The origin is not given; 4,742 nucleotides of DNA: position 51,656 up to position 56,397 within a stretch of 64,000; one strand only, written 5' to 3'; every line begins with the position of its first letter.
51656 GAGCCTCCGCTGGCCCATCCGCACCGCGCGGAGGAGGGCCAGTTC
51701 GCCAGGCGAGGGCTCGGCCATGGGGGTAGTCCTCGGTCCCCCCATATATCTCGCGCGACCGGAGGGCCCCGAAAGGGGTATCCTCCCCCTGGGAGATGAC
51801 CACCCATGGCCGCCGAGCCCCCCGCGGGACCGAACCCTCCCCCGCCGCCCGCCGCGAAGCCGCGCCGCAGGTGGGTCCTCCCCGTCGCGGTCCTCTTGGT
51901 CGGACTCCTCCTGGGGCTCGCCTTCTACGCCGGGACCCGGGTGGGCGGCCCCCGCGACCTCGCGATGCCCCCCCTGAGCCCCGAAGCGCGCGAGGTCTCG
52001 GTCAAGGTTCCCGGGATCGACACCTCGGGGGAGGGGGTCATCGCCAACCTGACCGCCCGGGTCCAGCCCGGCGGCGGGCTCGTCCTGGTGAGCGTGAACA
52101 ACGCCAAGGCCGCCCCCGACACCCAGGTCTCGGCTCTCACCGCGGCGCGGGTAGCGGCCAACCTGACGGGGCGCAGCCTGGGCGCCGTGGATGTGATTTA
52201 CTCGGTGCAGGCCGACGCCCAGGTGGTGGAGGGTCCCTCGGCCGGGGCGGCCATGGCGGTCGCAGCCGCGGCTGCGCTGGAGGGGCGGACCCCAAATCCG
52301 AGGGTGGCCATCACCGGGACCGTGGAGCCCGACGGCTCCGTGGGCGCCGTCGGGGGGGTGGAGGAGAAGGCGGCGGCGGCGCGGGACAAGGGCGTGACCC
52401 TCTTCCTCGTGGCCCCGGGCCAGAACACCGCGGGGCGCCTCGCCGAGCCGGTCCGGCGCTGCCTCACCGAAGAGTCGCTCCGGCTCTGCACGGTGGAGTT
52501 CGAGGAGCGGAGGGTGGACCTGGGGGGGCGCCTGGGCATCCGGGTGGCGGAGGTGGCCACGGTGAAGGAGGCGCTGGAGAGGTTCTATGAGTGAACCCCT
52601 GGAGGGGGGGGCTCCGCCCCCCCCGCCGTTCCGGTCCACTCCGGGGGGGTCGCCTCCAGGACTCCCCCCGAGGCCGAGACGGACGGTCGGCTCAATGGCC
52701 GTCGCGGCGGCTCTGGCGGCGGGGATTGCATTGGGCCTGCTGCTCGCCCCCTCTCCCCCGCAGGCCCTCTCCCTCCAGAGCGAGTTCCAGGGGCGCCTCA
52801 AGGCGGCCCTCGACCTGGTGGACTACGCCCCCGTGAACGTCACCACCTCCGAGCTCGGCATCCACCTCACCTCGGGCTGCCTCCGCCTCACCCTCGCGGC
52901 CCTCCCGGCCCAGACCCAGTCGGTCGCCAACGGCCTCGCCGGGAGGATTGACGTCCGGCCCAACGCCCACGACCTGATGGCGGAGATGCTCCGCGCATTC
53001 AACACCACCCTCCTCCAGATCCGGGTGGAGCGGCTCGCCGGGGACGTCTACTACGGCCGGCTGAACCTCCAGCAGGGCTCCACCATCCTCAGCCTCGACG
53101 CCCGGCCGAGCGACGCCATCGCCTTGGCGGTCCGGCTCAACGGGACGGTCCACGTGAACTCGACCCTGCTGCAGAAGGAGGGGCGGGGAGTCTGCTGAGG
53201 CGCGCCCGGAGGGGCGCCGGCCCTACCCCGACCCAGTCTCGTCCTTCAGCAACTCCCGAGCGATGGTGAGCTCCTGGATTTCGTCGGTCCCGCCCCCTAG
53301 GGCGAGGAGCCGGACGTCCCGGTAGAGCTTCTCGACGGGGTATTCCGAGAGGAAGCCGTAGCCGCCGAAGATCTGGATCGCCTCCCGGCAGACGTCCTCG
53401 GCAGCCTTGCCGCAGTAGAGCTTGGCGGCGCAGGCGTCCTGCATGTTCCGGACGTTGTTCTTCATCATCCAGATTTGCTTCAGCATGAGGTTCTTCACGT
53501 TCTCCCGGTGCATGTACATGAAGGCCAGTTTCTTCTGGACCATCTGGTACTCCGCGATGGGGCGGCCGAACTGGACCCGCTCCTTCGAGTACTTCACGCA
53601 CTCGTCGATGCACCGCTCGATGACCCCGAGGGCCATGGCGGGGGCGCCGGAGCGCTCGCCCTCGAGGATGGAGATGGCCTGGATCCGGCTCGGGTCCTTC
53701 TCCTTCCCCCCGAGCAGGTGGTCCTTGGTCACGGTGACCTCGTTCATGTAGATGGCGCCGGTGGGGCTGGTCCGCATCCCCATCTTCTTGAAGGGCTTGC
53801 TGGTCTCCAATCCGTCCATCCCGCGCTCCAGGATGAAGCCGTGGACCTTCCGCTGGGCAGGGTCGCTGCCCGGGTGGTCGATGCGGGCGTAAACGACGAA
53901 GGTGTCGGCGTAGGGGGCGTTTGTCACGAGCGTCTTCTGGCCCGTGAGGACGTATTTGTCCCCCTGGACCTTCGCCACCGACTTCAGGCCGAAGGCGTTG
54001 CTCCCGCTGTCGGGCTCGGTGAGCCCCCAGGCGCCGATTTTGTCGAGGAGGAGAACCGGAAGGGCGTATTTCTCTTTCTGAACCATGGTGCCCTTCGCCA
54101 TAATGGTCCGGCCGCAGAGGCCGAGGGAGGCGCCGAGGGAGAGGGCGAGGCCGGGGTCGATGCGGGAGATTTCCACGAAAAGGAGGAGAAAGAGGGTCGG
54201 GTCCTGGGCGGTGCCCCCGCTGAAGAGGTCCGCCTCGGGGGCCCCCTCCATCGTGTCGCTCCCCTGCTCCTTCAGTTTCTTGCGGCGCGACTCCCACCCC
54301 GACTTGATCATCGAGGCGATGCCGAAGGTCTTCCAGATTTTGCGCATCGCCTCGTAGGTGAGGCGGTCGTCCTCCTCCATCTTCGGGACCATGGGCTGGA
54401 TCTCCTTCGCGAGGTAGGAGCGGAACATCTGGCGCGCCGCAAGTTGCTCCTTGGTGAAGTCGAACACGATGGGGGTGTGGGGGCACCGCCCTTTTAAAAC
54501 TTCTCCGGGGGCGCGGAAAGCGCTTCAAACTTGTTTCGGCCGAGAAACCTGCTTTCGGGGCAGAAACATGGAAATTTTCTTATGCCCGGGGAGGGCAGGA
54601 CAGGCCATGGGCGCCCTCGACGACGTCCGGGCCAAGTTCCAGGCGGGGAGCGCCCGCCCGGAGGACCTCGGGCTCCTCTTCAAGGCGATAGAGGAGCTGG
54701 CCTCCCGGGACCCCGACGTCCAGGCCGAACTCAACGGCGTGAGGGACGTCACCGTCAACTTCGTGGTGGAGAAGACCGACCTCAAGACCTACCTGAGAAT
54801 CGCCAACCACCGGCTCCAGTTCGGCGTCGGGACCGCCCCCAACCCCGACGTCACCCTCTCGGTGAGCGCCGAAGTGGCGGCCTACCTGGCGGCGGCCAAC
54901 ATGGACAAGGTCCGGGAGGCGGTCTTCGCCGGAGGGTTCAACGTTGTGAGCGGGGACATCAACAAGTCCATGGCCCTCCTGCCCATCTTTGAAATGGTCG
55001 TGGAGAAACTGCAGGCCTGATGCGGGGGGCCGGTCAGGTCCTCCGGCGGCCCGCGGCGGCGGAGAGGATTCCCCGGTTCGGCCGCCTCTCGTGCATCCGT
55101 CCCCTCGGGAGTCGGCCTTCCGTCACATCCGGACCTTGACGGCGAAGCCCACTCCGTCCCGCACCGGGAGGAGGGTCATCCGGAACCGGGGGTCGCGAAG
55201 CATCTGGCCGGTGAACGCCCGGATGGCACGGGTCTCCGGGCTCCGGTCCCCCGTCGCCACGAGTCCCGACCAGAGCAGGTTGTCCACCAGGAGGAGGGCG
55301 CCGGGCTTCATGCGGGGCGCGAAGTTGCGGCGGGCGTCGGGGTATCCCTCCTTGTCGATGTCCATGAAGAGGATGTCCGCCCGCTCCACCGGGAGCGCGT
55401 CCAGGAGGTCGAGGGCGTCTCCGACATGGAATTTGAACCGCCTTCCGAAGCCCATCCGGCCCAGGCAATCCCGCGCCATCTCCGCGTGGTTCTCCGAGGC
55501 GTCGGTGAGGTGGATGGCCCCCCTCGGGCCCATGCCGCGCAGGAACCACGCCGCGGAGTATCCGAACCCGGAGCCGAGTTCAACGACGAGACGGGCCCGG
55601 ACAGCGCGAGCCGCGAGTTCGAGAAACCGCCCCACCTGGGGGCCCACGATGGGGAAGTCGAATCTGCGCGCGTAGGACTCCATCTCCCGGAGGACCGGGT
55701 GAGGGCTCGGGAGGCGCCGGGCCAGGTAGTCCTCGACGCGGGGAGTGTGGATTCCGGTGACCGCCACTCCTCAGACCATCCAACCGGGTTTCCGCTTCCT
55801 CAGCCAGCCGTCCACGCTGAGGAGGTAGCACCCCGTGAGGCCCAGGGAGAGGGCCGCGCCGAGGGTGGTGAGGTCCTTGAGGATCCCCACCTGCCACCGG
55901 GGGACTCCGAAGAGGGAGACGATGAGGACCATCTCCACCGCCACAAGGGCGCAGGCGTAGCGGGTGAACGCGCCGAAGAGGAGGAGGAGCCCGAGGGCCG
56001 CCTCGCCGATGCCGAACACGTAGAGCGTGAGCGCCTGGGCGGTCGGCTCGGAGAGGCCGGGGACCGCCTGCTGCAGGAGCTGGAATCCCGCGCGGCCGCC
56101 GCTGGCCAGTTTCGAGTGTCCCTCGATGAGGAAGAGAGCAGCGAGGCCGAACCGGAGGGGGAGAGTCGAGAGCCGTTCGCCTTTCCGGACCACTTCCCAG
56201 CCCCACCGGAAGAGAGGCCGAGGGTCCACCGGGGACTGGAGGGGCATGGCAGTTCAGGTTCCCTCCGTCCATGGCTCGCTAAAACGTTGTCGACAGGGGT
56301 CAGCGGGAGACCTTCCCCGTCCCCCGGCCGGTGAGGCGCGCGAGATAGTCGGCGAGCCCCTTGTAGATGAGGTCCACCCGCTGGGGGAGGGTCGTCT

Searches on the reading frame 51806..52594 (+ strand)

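Call 19: search_protein_families(library=pfam, max_evalue=0.01, proteins=[window:51806-52594:+])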
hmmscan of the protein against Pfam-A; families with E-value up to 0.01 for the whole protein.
window:51806-52594:+ (262 aa): 2 families
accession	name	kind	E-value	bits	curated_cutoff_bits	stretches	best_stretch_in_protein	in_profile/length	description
PF05362.19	Lon_C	-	7.6e-12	45.7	21.1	1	121-208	87-173/205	Lon protease (S16) C-terminal proteolytic domain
PF01768.21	Birna_VP4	-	0.00036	20.9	24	1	135-206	175-245/259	Birnavirus VP4 protein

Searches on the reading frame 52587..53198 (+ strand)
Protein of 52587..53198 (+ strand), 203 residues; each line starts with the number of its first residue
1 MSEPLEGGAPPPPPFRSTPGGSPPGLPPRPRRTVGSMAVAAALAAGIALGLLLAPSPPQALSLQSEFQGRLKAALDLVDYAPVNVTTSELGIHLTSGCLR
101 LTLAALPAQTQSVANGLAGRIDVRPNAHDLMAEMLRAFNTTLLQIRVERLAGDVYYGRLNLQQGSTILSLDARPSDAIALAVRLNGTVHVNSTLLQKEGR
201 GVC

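Call 19: search_protein_families(library=pfam, max_evalue=0.01, proteins=[window:52587-53198:+])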
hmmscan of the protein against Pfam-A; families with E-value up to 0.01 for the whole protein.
window:52587-53198:+ (203 aa): 1 family
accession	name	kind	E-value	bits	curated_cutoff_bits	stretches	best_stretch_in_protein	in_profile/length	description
PF02577.19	BFN_dom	-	2.4e-20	72.9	27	1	108-199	19-108/112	Bifunctional nuclease domain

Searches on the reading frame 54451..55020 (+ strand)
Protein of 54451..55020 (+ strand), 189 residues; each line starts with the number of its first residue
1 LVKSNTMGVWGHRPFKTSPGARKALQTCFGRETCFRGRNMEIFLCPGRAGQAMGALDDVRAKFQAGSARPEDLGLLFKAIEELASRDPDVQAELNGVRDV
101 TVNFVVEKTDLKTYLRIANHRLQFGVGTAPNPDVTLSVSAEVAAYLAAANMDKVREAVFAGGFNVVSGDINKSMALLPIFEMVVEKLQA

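Call 18: search_protein_families(library=pfam, max_evalue=0.01, proteins=[window:54451-55020:+])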
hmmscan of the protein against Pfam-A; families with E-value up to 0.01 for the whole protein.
window:54451-55020:+ (189 aa): 2 families
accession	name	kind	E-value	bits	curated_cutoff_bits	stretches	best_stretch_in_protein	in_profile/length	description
PF02036.22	SCP2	-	1.8e-07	31.9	21.3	1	81-180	2-100/101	SCP-2 sterol transfer family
PF14864.11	Alkyl_sulf_C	-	0.0037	17.9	27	1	98-179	32-112/125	Alkyl sulfatase C-terminal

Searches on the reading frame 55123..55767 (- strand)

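Call 18: search_protein_families(library=pfam, max_evalue=0.01, proteins=[window:55123-55767:-])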
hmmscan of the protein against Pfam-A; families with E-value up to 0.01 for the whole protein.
window:55123-55767:- (214 aa): 5 families
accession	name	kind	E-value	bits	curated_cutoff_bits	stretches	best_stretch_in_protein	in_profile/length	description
PF01596.23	Methyltransf_3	-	1.4e-26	93.5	22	1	40-211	27-203/204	O-methyltransferase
PF13578.12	Methyltransf_24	-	1.3e-11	45.7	26.3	1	62-163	1-104/105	Methyltransferase domain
PF13649.12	Methyltransf_25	-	1.1e-05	26.5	27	1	61-135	1-70/97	Methyltransferase domain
PF13847.12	Methyltransf_31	-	0.00012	22.3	27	1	61-135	7-80/145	Methyltransferase domain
PF08241.18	Methyltransf_11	-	0.0044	18.1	21.2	1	63-134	2-65/95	Methyltransferase domain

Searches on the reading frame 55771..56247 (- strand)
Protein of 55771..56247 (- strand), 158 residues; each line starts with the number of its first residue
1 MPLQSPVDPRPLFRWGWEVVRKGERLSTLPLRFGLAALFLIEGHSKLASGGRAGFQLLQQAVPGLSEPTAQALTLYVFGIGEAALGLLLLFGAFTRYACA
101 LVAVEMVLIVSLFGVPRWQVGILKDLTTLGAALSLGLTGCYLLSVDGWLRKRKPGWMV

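Call 18: search_protein_families(library=pfam, max_evalue=0.01, proteins=[window:55771-56247:-])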
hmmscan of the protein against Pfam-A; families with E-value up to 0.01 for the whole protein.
window:55771-56247:- (158 aa): 3 families
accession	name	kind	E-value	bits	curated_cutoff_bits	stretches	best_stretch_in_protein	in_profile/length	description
PF07681.17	DoxX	-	1.4e-09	38.9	23.6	1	29-112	3-82/85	DoxX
PF07291.16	MauE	-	6.7e-06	26.9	27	1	30-112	7-86/128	Methylamine utilisation protein MauE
PF04173.18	DoxD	-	0.00013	22.4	22.7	1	68-152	61-147/167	TQO small subunit DoxD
